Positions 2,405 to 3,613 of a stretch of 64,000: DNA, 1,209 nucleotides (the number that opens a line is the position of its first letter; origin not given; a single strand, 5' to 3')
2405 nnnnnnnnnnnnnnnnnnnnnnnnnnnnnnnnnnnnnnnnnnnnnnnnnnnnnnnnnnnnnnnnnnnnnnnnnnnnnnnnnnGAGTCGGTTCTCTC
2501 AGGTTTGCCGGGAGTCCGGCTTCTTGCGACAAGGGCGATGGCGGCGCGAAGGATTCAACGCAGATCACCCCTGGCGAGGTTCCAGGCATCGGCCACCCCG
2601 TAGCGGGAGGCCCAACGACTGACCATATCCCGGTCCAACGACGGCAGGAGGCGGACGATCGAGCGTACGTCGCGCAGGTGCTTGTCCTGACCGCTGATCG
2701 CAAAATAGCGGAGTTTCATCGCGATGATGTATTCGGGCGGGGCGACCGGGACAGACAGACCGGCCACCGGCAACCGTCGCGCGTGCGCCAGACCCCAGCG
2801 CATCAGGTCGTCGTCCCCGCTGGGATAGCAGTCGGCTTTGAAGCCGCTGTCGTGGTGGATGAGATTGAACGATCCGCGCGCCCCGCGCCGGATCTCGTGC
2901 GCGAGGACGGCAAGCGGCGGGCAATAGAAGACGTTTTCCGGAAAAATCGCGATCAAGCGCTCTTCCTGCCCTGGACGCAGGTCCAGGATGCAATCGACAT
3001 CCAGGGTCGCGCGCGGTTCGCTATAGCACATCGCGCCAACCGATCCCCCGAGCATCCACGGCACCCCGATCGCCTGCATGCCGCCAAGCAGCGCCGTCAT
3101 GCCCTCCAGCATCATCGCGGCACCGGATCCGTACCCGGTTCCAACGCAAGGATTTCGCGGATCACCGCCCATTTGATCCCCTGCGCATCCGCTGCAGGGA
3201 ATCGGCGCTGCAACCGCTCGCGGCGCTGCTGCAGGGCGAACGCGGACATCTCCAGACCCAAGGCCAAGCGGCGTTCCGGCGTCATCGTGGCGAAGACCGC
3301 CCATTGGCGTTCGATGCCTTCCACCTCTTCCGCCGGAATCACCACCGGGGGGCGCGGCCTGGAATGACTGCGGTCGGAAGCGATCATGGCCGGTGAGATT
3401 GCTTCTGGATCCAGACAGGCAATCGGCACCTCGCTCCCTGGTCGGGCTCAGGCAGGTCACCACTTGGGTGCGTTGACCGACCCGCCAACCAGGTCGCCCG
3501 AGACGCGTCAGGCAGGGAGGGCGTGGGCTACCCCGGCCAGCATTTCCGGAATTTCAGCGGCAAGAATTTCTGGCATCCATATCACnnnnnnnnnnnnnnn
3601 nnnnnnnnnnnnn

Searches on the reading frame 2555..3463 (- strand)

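Call 6: search_protein_families(library=pfam, proteins=[window:2555-3463:-], max_evalue=0.01)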
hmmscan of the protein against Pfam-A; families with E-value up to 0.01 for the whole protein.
window:2555-3463:- (302 aa): 1 family
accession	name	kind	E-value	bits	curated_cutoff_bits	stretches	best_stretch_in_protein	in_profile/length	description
PF08843.17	AbiEii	-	0.0048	17.3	22.5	0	236-281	131-182/238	Nucleotidyl transferase AbiEii toxin, Type IV TA system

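Call 63: search_protein_families(library=pfam, proteins=[window:2555-3463:-], max_evalue=0.001)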
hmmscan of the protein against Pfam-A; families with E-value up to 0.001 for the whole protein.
window:2555-3463:- (302 aa): 0 families
